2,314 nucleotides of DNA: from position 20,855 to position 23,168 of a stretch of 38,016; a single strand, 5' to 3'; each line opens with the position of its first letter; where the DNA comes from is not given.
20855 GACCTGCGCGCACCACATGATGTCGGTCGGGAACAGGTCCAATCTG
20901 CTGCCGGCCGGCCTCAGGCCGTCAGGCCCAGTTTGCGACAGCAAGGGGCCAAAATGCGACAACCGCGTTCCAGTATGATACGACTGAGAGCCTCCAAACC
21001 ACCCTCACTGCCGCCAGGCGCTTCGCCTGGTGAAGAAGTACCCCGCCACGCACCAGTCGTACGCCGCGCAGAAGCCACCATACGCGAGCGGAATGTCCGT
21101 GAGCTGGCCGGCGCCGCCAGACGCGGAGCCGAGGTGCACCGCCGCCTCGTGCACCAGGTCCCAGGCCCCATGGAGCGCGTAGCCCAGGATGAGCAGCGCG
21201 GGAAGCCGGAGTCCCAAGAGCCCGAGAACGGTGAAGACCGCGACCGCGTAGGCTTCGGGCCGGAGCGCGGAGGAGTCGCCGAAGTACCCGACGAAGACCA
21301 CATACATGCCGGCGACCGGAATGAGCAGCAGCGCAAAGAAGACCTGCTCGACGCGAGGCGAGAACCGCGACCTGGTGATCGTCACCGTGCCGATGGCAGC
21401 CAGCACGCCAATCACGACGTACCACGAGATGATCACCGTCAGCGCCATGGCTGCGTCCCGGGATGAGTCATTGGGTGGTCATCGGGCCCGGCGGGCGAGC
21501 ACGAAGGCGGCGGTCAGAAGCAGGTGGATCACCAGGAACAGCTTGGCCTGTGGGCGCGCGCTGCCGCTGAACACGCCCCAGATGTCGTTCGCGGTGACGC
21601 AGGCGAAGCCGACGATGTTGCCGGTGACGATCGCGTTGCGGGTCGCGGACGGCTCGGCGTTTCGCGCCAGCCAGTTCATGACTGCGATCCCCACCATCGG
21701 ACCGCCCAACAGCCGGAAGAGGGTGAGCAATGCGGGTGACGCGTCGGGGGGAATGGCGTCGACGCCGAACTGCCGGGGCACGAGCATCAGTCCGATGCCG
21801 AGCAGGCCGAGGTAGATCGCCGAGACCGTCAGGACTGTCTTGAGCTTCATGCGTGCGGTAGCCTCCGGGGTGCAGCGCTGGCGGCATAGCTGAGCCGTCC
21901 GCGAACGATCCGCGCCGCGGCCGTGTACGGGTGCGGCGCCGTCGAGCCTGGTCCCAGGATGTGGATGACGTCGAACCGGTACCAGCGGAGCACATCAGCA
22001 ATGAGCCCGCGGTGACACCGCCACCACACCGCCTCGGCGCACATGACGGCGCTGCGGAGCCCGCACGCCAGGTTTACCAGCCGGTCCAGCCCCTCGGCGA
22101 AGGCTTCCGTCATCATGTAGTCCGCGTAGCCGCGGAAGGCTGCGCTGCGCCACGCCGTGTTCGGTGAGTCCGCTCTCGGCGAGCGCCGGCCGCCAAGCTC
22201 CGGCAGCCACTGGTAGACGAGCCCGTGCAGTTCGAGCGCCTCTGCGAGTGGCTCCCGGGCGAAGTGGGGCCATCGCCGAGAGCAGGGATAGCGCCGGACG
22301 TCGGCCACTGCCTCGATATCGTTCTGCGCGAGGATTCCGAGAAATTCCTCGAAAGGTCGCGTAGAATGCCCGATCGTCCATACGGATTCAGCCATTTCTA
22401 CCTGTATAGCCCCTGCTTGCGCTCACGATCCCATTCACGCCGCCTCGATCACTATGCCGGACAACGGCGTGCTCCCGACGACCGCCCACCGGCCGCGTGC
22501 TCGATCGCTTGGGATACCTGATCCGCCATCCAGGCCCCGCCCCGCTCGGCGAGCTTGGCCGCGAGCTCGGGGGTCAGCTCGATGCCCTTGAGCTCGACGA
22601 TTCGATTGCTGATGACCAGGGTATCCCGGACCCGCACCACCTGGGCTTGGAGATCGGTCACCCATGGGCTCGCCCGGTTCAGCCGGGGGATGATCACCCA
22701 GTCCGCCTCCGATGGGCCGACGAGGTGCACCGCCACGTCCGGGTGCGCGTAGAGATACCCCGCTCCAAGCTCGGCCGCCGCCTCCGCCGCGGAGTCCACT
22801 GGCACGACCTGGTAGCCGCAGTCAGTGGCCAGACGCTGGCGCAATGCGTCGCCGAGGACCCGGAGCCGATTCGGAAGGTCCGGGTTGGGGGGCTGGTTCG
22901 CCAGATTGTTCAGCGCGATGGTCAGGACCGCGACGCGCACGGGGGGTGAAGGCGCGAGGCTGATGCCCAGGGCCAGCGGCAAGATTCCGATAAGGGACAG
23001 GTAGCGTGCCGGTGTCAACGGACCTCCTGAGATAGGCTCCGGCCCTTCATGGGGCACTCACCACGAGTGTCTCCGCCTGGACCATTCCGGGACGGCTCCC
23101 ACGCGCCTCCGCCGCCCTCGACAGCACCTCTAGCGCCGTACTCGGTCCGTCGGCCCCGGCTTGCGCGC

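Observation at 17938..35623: One conserved 30-40 nt element sits at the 3' end of nearly every gene in a 17-kb run of small co-oriented accessory genes (integron-cassette-like array with no integrase in the window)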

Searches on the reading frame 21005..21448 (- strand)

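Call 42: search_protein_families(library=pfam, proteins=[window:21005-21448:-], max_evalue=0.001)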
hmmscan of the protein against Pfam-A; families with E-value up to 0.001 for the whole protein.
window:21005-21448:- (147 aa): 1 family
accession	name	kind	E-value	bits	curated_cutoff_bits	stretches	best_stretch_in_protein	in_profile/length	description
PF19473.4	DUF6010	-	6.3e-07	30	27.3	1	11-140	3-116/120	Family of unknown function (DUF6010)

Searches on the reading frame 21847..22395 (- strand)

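Call 42: search_protein_families(library=pfam, proteins=[window:21847-22395:-], max_evalue=0.001)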
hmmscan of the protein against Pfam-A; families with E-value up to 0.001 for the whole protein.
window:21847-22395:- (182 aa): 2 families
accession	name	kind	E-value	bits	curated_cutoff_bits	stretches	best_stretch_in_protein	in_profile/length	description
PF04343.18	DUF488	-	5.6e-29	101.7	22.2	1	16-136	3-121/121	Domain of unknown function DUF488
PF22751.1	DUF488-N3a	-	0.00059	20.6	27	1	32-137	14-115/118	Active DUF488-N3 subclade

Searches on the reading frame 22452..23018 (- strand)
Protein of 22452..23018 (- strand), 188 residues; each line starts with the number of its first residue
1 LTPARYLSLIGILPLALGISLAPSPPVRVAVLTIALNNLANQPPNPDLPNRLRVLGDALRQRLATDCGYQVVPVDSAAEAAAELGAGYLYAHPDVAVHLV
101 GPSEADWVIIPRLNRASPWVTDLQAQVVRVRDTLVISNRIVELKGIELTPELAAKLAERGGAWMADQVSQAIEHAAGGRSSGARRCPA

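Call 62: search_protein_families(library=pfam, proteins=[window:22452-23018:-], max_evalue=0.001)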
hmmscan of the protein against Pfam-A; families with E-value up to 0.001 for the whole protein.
window:22452-23018:- (188 aa): 1 family
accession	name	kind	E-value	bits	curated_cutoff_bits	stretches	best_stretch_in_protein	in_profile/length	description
PF11684.13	DUF3280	-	2.3e-09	38.1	30.1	1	28-145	2-120/138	Protein of unknown function (DUF2380)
